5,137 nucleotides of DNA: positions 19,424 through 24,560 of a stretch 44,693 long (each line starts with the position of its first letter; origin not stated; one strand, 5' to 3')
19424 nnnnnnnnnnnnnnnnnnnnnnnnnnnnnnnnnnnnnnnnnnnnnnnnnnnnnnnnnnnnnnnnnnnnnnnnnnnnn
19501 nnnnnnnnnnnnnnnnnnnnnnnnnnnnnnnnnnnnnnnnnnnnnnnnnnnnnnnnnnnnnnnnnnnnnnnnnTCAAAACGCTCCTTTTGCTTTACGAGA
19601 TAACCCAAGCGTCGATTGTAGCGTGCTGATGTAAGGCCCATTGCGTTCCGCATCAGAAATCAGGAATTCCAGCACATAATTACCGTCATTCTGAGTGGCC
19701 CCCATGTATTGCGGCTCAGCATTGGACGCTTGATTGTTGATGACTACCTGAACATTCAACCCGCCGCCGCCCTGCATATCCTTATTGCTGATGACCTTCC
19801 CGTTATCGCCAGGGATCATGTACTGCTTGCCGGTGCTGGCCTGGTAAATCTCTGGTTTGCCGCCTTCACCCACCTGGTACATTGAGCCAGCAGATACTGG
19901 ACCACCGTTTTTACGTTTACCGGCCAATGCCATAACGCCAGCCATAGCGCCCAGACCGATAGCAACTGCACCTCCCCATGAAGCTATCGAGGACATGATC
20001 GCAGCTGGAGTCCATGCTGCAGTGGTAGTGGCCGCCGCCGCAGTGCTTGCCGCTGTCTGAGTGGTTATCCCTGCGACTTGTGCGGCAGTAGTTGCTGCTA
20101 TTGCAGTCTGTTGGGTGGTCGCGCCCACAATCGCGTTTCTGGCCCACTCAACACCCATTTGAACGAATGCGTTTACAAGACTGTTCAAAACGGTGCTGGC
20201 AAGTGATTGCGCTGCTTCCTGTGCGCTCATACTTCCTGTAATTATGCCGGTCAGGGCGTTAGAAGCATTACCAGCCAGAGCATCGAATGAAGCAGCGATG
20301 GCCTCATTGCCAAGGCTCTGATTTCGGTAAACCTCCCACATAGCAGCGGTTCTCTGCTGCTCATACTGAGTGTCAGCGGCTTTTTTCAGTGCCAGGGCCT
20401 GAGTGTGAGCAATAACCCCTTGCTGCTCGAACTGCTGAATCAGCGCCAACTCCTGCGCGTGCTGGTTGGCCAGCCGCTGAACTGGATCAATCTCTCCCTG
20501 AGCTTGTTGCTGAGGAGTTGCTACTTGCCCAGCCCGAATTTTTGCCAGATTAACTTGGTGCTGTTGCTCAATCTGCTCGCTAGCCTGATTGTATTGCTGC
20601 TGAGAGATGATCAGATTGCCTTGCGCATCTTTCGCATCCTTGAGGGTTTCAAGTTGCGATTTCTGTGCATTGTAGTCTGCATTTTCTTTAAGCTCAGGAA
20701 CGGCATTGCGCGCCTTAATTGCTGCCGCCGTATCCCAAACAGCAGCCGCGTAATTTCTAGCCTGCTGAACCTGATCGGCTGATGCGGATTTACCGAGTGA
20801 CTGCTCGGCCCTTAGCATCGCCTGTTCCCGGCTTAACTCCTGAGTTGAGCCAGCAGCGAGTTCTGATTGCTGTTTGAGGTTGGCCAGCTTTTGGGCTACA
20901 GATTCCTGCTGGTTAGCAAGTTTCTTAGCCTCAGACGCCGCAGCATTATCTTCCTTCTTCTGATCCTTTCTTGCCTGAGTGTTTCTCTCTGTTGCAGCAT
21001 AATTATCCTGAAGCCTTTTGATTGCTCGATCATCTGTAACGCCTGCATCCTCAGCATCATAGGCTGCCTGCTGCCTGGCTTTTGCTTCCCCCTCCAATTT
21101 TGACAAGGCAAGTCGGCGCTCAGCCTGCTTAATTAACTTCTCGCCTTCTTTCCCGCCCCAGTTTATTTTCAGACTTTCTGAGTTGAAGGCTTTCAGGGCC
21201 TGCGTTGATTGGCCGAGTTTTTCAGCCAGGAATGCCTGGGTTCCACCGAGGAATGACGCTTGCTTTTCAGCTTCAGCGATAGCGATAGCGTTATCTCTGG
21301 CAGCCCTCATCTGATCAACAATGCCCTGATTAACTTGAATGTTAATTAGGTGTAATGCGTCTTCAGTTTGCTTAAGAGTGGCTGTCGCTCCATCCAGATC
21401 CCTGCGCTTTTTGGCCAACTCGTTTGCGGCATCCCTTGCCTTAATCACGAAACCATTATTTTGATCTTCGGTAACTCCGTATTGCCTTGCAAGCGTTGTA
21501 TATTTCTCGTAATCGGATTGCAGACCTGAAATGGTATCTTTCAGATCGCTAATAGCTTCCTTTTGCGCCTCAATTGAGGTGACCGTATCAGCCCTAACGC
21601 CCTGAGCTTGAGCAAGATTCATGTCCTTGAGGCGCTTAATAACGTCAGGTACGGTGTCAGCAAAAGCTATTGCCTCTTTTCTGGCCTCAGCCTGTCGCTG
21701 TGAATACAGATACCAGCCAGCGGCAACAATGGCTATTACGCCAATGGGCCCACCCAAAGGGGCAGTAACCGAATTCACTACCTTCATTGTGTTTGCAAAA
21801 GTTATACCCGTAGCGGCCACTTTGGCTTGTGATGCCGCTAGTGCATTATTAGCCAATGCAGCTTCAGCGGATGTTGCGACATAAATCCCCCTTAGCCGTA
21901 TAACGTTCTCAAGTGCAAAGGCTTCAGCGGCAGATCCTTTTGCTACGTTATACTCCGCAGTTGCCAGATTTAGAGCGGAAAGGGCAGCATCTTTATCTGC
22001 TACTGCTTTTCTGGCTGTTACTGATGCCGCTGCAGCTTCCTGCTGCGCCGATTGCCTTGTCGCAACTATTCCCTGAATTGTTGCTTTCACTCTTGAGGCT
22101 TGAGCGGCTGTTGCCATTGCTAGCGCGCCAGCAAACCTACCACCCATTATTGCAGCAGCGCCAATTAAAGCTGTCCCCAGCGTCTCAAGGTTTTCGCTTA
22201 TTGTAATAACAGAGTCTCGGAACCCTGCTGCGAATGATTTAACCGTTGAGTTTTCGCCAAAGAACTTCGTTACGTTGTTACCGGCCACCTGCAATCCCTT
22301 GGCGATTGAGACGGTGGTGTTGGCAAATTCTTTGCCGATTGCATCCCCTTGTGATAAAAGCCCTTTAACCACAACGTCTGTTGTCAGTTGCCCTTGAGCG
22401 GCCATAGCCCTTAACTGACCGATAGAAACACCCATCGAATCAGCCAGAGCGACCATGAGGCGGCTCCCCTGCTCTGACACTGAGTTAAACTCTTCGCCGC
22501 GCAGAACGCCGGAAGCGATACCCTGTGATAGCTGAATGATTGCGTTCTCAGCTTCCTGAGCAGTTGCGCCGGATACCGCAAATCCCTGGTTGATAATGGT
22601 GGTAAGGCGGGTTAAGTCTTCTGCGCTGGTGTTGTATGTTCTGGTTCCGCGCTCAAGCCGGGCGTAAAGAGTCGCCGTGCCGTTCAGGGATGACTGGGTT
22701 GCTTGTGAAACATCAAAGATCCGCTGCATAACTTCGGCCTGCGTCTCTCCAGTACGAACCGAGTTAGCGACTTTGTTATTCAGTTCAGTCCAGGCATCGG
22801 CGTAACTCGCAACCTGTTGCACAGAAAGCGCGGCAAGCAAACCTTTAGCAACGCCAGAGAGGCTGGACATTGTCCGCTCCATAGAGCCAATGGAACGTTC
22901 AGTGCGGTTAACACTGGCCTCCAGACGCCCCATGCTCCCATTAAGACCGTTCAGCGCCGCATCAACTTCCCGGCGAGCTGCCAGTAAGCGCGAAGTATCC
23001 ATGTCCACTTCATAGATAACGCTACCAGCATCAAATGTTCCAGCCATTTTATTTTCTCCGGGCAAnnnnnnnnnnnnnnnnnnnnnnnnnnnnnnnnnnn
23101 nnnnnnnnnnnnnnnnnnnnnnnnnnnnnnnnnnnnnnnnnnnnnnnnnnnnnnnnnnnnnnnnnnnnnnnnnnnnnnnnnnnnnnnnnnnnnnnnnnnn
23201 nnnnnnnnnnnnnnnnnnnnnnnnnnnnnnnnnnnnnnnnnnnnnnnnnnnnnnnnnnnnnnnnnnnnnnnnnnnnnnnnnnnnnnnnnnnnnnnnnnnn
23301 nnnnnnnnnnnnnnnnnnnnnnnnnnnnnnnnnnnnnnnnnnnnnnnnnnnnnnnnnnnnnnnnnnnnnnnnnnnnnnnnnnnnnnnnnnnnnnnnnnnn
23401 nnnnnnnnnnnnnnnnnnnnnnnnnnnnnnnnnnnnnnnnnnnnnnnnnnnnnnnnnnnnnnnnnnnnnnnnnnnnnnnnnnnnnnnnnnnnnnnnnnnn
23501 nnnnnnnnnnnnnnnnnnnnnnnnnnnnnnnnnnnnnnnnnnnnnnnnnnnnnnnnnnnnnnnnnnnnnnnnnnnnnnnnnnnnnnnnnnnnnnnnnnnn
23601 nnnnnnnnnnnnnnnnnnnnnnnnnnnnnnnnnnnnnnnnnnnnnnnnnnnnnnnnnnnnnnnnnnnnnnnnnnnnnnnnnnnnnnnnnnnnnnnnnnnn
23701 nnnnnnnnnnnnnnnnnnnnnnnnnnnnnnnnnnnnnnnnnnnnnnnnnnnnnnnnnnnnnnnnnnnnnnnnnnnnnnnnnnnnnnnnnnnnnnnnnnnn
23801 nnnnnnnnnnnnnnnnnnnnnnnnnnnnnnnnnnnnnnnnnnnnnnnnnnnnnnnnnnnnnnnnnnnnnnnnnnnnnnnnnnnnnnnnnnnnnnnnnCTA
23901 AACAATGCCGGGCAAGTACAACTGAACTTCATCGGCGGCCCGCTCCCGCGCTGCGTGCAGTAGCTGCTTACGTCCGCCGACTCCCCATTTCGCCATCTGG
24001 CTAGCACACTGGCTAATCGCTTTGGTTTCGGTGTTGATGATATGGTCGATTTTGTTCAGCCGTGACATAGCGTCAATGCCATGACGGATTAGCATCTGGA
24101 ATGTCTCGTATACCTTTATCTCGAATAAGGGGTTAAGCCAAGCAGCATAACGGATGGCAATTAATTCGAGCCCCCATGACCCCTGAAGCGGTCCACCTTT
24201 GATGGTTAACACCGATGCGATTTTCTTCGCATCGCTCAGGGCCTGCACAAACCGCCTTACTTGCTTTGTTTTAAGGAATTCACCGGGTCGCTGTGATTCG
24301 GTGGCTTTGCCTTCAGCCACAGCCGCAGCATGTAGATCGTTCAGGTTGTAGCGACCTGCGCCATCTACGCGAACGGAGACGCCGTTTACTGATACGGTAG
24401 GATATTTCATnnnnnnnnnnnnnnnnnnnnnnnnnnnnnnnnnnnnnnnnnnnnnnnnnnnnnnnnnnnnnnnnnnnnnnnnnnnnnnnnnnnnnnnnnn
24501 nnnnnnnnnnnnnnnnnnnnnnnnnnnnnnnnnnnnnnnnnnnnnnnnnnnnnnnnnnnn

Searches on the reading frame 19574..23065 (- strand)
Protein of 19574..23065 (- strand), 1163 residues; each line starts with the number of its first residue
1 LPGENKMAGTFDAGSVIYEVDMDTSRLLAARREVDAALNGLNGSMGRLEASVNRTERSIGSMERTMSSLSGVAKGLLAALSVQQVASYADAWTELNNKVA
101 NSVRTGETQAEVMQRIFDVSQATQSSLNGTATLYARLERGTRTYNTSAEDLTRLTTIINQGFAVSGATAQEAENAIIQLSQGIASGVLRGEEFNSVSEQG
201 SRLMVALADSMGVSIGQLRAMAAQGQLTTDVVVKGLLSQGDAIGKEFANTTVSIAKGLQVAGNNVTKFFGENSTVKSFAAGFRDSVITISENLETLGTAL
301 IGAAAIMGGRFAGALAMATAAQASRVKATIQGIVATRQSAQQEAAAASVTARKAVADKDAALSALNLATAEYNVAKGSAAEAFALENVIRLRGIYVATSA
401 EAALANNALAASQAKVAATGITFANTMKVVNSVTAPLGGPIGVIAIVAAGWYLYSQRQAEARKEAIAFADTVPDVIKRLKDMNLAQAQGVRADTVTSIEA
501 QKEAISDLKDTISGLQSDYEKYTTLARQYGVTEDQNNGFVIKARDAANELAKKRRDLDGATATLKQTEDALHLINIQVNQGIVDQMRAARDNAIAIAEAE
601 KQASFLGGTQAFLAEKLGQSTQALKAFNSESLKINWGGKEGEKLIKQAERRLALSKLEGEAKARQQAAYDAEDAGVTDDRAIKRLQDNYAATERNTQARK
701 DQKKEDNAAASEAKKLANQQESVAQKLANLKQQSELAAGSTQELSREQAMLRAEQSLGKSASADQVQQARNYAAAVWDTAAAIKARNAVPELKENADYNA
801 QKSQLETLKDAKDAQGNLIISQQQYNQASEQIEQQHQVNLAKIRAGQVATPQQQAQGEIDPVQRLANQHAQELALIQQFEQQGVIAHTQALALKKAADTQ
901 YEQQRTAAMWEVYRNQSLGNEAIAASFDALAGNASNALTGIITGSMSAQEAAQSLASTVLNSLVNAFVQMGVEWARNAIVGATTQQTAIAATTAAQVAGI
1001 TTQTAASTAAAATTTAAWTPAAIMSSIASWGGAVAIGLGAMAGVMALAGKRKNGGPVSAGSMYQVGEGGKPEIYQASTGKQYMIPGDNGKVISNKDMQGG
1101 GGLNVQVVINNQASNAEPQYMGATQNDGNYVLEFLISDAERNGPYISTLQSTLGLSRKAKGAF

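Call 65: search_protein_families(library=pfam, proteins=[window:19574-23065:-], max_evalue=0.01)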
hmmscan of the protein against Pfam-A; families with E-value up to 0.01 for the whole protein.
window:19574-23065:- (1163 aa): 1 family
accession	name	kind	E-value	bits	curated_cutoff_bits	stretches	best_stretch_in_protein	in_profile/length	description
PF20155.4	TMP_3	-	3.8e-55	187.1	41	1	84-271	2-189/192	Tape measure protein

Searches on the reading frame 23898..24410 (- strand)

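Call 64: search_protein_families(library=pfam, proteins=[window:23898-24410:-], max_evalue=0.01)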
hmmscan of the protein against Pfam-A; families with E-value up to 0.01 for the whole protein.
window:23898-24410:- (170 aa): 1 family
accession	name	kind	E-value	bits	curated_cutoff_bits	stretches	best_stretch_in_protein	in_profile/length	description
PF04383.19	KilA-N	-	3.5e-14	53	23.8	1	9-108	6-105/107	KilA-N domain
